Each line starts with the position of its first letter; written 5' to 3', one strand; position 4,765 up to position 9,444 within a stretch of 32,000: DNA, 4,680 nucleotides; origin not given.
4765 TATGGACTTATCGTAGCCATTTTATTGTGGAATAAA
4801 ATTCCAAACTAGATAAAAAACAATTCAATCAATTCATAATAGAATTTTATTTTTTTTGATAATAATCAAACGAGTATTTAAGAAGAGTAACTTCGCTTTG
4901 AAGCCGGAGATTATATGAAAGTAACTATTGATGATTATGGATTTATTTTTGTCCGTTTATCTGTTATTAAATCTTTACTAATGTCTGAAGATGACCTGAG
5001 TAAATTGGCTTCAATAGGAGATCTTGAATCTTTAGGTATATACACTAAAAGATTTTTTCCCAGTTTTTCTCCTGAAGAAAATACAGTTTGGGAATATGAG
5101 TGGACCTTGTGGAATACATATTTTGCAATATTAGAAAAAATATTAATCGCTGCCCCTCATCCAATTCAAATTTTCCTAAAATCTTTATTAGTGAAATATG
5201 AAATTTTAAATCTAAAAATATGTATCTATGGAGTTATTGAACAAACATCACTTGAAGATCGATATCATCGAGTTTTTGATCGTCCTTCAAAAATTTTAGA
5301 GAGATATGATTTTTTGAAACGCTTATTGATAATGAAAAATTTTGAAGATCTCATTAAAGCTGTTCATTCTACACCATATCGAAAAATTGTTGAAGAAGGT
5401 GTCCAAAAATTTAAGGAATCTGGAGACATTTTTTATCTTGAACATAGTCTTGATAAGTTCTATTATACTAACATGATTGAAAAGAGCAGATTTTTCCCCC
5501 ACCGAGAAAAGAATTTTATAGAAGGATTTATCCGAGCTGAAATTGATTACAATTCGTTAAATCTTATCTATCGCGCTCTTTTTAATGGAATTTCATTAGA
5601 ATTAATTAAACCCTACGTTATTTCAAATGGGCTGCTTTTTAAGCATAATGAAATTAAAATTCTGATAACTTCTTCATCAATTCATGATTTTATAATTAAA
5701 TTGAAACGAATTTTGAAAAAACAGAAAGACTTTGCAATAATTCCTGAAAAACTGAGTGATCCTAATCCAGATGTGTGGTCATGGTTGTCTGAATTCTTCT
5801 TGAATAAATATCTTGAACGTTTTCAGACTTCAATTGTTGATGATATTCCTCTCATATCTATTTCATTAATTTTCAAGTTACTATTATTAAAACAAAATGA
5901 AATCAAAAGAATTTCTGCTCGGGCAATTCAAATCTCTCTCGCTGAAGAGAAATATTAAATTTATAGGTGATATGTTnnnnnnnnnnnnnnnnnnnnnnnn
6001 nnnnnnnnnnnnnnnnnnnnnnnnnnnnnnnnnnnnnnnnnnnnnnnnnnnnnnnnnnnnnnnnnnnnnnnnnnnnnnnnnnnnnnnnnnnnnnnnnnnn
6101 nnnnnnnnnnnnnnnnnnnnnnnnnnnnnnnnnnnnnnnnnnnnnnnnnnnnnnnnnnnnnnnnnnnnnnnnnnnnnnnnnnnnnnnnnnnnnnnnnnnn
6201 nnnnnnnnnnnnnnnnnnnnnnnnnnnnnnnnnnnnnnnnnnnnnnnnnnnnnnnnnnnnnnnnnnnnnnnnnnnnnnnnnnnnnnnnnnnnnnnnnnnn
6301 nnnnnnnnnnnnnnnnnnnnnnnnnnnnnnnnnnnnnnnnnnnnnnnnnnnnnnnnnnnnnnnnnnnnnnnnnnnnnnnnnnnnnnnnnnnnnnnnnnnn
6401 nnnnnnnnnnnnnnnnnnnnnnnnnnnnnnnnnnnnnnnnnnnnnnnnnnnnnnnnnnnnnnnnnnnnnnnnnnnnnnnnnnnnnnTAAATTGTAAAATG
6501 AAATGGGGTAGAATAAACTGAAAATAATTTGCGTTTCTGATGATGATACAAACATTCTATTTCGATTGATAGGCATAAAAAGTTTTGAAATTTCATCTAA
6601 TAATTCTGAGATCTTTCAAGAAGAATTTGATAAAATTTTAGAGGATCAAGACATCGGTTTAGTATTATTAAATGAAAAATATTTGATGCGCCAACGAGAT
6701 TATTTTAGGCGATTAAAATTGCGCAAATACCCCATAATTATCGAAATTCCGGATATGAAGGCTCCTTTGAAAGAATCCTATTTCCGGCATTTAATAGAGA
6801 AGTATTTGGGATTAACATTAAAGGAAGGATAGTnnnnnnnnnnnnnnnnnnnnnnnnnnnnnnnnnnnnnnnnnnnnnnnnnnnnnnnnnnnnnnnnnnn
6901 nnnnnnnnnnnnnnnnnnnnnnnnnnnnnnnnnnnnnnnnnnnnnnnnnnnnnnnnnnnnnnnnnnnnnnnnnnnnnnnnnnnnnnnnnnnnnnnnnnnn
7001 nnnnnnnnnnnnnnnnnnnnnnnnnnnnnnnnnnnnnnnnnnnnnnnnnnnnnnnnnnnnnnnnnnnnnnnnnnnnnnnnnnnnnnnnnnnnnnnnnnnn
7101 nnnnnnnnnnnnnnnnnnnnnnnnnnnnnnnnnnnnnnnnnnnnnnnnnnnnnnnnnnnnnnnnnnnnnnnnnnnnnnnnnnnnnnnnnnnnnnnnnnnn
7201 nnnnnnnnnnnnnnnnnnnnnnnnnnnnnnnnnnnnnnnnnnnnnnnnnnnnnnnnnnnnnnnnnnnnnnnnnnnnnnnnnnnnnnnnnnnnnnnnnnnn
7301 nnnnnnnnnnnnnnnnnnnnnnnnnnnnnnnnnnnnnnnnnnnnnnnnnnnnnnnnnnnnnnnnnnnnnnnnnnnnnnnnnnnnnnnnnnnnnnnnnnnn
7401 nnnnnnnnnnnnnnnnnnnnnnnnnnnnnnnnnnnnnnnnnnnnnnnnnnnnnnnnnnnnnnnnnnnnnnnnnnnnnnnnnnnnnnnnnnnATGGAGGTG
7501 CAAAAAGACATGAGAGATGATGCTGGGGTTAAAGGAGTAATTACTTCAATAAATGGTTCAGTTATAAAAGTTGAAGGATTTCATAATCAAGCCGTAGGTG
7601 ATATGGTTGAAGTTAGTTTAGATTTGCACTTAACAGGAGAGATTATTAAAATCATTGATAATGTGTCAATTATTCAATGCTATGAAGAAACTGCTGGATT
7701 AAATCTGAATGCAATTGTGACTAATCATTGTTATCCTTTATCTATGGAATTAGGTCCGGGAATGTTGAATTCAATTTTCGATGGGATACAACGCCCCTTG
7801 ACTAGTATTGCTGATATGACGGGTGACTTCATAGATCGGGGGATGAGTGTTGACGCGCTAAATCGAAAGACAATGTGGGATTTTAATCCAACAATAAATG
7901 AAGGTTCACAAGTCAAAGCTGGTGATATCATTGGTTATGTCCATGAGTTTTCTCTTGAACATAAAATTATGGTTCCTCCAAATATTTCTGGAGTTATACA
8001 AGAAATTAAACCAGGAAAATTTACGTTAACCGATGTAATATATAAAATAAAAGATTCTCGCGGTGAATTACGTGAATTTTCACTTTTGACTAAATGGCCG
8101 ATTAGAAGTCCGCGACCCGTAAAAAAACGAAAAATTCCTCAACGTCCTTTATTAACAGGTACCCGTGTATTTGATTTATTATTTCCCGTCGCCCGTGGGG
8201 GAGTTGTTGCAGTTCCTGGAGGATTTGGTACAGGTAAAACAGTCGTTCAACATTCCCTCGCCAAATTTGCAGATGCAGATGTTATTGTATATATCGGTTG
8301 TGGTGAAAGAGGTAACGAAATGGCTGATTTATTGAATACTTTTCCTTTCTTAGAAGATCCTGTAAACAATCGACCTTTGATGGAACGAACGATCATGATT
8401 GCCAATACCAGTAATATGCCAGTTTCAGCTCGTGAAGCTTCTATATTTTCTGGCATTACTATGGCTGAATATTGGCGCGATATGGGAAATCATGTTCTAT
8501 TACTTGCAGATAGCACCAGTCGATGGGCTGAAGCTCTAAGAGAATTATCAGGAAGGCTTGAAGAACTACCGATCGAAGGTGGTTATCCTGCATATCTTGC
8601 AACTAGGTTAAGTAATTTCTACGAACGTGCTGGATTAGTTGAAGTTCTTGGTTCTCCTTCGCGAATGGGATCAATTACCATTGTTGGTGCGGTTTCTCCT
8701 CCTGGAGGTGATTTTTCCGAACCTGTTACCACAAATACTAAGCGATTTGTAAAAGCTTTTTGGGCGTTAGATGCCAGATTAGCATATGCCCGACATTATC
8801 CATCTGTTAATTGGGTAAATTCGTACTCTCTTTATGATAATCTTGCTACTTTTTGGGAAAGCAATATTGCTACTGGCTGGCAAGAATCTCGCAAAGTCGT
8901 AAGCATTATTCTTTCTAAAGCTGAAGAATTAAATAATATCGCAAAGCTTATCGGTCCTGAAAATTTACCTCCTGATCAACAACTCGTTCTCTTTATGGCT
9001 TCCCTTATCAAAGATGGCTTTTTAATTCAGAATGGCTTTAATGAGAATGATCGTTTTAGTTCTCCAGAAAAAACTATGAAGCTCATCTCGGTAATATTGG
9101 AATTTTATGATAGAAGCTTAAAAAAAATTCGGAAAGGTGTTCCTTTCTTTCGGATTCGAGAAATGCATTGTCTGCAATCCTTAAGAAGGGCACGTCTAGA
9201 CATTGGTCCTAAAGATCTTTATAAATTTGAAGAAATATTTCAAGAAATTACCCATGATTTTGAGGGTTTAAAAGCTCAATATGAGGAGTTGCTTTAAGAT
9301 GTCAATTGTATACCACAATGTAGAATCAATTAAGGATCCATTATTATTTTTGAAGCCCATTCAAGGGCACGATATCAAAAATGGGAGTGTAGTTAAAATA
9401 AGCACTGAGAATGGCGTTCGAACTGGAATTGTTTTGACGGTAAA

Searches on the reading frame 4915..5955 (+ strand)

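Call 77: search_protein_families(library=pfam, proteins=[window:4915-5955:+], max_evalue=0.001)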
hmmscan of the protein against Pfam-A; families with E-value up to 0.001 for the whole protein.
window:4915-5955:+ (347 aa): 1 family
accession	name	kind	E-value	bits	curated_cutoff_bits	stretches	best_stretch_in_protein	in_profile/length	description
PF01992.21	vATP-synt_AC39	-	5.7e-32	111.8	29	1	14-333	4-320/339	ATP synthase (C/AC39) subunit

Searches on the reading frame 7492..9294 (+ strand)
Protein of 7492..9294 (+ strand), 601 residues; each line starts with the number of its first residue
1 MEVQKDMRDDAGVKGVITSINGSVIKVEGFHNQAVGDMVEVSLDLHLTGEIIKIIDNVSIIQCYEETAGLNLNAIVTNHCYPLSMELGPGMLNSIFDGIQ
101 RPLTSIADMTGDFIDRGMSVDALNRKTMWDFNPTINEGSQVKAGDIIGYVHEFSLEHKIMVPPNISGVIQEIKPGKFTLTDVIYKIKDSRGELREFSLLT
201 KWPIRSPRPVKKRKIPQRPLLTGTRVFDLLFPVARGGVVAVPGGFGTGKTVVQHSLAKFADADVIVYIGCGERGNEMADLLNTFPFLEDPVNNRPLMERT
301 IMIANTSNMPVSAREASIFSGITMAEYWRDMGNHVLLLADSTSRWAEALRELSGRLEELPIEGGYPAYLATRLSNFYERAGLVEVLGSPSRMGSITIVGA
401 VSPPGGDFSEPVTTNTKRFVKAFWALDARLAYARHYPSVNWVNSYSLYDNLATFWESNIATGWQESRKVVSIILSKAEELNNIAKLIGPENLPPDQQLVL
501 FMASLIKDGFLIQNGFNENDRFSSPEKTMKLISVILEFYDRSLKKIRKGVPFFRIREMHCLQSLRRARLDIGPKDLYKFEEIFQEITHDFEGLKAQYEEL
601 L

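Call 77: search_protein_families(library=pfam, proteins=[window:7492-9294:+], max_evalue=0.001)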
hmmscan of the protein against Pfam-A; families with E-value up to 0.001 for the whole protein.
window:7492-9294:+ (601 aa): 3 families
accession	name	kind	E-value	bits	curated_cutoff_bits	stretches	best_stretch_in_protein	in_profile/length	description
PF00006.31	ATP-synt_ab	-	1.7e-70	237.5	29.5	1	223-446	1-213/213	ATP synthase alpha/beta family, nucleotide-binding domain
PF16886.11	ATP-synt_ab_Xtn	-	1.4e-27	95.7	25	1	120-205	1-88/88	ATPsynthase alpha/beta subunit barrel-sandwich domain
PF22919.1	ATP-synt_VA_C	-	9.2e-17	61.4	24.7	1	455-549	4-95/101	C-terminal domain of V and A type ATP synthase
